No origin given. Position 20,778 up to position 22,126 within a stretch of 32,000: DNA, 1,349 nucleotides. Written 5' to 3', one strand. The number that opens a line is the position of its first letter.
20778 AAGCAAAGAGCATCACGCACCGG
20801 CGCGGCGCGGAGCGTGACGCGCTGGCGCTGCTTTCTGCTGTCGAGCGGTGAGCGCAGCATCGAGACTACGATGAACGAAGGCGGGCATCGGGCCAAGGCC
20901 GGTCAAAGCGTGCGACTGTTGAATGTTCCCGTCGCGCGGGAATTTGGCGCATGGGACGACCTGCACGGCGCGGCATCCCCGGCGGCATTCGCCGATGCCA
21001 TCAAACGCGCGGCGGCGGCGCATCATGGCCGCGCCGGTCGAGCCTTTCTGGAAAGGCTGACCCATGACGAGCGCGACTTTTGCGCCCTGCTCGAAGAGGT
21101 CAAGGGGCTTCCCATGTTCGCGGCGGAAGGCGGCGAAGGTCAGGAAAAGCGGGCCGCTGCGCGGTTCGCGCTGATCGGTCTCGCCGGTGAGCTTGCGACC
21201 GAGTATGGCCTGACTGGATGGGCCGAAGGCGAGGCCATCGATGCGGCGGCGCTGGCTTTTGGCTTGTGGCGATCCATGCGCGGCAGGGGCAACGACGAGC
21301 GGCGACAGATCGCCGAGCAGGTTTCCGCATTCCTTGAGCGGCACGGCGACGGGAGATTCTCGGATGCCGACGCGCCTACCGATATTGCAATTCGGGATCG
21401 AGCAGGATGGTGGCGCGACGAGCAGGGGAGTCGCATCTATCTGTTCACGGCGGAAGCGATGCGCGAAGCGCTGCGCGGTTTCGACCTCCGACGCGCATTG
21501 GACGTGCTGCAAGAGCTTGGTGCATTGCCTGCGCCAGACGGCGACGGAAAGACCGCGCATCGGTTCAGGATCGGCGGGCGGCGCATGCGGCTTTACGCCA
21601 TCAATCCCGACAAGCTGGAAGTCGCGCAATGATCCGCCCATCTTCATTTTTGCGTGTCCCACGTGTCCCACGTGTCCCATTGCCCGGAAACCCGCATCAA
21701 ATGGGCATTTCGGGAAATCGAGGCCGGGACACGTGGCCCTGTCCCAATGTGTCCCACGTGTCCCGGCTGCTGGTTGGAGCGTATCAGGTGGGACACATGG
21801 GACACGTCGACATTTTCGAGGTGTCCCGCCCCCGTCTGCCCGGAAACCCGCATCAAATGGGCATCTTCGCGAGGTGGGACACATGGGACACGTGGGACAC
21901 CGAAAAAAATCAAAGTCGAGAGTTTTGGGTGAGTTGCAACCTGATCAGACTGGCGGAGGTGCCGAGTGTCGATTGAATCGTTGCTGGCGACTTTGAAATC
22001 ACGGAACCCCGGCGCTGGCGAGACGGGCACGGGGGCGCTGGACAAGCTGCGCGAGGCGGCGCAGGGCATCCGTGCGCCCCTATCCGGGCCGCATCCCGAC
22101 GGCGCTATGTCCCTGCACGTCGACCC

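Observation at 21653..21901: Dense, mirror-symmetric iteron array immediately 3' of the primase-helicase gene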

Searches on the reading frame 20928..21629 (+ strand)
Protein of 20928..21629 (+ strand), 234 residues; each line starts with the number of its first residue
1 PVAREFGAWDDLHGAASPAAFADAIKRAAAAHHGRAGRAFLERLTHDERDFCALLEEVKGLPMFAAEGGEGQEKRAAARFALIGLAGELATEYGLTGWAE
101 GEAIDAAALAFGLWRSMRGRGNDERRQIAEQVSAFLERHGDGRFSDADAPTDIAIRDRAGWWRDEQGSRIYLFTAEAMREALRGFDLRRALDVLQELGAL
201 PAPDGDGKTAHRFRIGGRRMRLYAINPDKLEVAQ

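Call 50: predict_structure(alignment_id=A2)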
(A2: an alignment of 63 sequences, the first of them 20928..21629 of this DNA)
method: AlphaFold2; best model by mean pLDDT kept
length: 234 residues; sequences in the alignment: 63
mean_pLDDT: 83.7   pTM: 0.52
mean pLDDT of the five models: 83.7, 83.1, 82.4, 81.4, 78.6
residues with pLDDT >= 90: 101; 70-90: 101; 50-70: 27; < 50: 5
segments of 3 or more residues with pLDDT < 50: 1-3
pLDDT, mean of each block of 10 residues (from residue 1): 55 75 77 76 93 94 76 85 94 86 92 75 78 90 86 77 89 95 89 91 83 87 92 56
secondary structure, 60 per line:
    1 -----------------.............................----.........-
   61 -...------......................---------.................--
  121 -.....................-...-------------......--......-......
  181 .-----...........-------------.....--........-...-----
elements in order: H18-46 H51-59 H71-92 H102-118 H122-142 E144-146 E160-165 E168-173 H175-181 H187-197 E211-215 E218-225

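Call 52: fold_search(model_id=the predicted structure, library=pdb)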
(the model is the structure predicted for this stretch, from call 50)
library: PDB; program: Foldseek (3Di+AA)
matches with E <= 10: 160; with E <= 0.001: 1
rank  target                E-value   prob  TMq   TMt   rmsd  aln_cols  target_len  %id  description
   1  8tch_A                9.5e-04  1.00  0.39  0.23   7.5       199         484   14  Initiation of replication protein with helicase activity encoded by Pathogenicity Island SaPIBov1 (released 2024-07-03)
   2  8tch_B                1.1e-03  1.00  0.39  0.23   7.5       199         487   15  Initiation of replication protein with helicase activity encoded by Pathogenicity Island SaPIBov1 (released 2024-07-03)
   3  5vfy_D                3.9e-03  1.00  0.30  0.62   6.1       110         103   13  Structure of an accessory protein of the pCW3 relaxosome (released 2018-04-18)
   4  5vfx_D                4.3e-03  1.00  0.30  0.65   6.1       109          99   12  Structure of an accessory protein of the pCW3 relaxosome in complex with the origin of transfer (oriT) DNA (released 2018-04-18)
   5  5vfx_H                5.4e-03  1.00  0.30  0.65   6.2       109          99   12  Structure of an accessory protein of the pCW3 relaxosome in complex with the origin of transfer (oriT) DNA (released 2018-04-18)
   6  5vfx_A                5.4e-03  1.00  0.30  0.66   6.1       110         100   12  Structure of an accessory protein of the pCW3 relaxosome in complex with the origin of transfer (oriT) DNA (released 2018-04-18)
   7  5vfx_F                5.4e-03  1.00  0.30  0.64   6.1       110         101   12  Structure of an accessory protein of the pCW3 relaxosome in complex with the origin of transfer (oriT) DNA (released 2018-04-18)
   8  5vfy_C                5.4e-03  1.00  0.30  0.63   6.1       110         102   13  Structure of an accessory protein of the pCW3 relaxosome (released 2018-04-18)
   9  5dgk_B                1.1e-02  0.99  0.37  0.20   9.0       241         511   12  SCCmec type IV Cch - active helicase (released 2016-08-24)
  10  5vfy_A                1.3e-02  1.00  0.30  0.63   5.7       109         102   13  Structure of an accessory protein of the pCW3 relaxosome (released 2018-04-18)
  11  5dgk_A                2.0e-02  0.98  0.39  0.22   9.0       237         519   14  SCCmec type IV Cch - active helicase (released 2016-08-24)
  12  2fm8_A                6.0e-01  0.15  0.17  0.26  10.1       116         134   18  Crystal Structure of the Salmonella Secretion Chaperone InvB in Complex with SipA (released 2006-03-21)
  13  3skx                  7.8e-01  0.10  0.15  0.14  13.9       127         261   20  Crystal structure of the ATP binding domain of Archaeoglobus fulgidus COPB (released 2012-06-20)
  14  6enz_B                9.2e-01  0.08  0.14  0.09  14.7       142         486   13  Crystal structure of mouse GADL1 (released 2018-01-03)
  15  3fzb_I                1.1e+00  0.08  0.16  0.23   9.5       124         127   11  Crystal structure of the tail terminator protein from phage lambda (gpU-WT) (released 2009-05-26)
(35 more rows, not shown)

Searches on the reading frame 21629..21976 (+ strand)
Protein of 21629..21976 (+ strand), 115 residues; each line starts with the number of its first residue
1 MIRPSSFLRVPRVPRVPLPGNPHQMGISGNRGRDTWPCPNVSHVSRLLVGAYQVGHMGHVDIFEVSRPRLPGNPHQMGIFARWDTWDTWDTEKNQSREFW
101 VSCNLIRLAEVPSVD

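Call 62: search_protein_families(library=pfam, proteins=[window:21629-21976:+], max_evalue=0.01)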
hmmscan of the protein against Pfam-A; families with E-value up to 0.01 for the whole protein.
window:21629-21976:+ (115 aa): 0 families
